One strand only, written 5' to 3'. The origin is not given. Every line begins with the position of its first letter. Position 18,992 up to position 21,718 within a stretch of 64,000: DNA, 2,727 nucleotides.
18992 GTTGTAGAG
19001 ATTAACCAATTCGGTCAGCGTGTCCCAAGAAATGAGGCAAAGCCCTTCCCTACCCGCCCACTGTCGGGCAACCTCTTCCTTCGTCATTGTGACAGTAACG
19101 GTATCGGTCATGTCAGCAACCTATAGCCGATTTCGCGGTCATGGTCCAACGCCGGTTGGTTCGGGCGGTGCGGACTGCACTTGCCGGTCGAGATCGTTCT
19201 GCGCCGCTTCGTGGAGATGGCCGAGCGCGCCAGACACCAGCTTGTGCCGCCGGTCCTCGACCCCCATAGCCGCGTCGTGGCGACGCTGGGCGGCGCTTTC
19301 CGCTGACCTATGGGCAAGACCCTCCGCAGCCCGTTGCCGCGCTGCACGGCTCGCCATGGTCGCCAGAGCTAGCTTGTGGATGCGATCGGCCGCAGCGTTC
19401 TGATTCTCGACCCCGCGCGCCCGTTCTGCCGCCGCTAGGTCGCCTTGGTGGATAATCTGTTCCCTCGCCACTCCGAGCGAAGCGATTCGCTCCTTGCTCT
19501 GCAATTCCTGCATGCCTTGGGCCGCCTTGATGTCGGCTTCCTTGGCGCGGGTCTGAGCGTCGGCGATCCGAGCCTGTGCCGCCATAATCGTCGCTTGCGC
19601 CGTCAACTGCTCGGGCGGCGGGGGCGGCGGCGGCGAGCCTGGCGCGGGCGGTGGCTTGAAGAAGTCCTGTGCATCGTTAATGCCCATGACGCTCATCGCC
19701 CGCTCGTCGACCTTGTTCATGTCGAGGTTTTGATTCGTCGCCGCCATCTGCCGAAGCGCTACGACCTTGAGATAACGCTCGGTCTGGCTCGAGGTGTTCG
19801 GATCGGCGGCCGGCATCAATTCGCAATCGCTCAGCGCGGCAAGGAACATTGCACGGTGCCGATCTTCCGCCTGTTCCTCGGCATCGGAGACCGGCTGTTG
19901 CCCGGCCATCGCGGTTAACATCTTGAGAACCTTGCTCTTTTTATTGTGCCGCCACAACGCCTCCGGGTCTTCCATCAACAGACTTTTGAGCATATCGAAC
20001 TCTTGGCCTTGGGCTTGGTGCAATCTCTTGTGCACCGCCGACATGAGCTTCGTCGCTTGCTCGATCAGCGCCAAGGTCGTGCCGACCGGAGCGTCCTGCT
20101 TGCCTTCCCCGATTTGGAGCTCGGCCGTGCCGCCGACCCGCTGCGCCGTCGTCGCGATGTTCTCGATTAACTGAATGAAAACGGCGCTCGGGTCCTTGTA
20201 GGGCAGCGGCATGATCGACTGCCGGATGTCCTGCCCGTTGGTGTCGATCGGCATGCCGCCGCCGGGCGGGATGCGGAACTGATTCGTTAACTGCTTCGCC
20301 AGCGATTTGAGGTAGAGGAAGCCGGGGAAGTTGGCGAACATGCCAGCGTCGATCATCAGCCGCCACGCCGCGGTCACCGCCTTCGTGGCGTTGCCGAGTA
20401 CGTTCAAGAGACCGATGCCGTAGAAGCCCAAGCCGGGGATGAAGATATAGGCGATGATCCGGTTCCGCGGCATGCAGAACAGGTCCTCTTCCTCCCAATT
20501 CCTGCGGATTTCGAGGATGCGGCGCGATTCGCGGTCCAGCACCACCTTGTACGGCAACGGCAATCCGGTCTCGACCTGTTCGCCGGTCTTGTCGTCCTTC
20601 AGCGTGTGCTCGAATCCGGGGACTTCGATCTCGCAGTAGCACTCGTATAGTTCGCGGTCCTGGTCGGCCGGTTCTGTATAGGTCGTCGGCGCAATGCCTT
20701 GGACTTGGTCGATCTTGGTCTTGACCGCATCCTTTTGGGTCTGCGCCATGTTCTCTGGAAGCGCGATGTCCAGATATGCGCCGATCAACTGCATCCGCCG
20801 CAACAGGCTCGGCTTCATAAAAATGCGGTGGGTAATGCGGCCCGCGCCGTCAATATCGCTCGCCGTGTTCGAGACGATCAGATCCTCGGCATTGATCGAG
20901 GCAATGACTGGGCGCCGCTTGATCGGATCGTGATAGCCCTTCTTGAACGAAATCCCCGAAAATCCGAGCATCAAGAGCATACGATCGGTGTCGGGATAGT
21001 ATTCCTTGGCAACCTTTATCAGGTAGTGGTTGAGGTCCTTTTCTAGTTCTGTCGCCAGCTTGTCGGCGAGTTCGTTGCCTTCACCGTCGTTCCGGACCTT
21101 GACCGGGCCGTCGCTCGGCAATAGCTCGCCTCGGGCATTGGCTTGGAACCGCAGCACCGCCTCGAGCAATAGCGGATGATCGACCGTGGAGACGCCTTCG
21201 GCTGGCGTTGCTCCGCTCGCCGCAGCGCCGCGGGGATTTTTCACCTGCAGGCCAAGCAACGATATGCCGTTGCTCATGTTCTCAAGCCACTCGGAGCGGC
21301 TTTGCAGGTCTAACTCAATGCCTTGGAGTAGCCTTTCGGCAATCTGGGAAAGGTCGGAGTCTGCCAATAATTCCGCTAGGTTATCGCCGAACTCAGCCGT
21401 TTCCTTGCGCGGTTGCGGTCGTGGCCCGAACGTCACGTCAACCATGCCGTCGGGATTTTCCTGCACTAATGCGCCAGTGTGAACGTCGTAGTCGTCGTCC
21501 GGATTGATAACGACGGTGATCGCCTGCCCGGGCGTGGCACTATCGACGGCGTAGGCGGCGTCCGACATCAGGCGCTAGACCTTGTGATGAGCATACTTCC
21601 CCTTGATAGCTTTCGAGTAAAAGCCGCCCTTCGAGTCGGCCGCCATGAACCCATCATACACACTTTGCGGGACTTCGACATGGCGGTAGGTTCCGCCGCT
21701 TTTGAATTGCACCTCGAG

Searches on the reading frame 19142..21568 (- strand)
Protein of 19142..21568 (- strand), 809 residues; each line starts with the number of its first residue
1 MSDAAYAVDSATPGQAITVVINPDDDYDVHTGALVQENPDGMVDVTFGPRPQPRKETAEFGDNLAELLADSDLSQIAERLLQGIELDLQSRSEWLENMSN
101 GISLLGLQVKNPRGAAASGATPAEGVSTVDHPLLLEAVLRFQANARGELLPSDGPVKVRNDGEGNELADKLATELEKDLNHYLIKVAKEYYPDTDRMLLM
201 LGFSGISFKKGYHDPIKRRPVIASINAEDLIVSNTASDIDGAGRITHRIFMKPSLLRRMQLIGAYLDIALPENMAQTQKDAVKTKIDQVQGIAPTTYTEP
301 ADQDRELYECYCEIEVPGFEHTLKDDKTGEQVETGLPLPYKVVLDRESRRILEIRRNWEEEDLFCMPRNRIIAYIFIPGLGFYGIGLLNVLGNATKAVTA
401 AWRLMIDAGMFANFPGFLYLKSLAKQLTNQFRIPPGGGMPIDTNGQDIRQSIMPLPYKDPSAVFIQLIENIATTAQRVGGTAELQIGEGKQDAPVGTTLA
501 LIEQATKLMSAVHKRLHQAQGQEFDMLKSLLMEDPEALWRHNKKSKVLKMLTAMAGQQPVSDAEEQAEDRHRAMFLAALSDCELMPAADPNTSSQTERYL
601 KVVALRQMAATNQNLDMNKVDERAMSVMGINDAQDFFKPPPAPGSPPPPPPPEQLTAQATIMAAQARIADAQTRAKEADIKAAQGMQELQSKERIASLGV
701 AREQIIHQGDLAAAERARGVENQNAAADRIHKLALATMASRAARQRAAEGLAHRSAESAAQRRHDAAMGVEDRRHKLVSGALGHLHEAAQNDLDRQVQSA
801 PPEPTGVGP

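Call 49: search_protein_families(library=pfam, proteins=[window:19142-21568:-], max_evalue=0.001)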
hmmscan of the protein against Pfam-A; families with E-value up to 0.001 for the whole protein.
window:19142-21568:- (809 aa): 1 family
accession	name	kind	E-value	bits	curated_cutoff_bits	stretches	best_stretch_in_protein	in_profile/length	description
PF23899.1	SU10_portal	-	6.7e-13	48.4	30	1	216-487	187-426/593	Phage SU10 portal protein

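Call 50: search_protein_families(library=phrogs, proteins=[window:19142-21568:-], max_evalue=0.001)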
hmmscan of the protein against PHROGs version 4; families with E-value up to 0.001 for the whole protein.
window:19142-21568:- (809 aa): 1 family
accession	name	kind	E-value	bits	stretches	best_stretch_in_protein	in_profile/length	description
phrog_1216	-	head and packaging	2e-20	73.9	1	196-516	188-494/714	portal protein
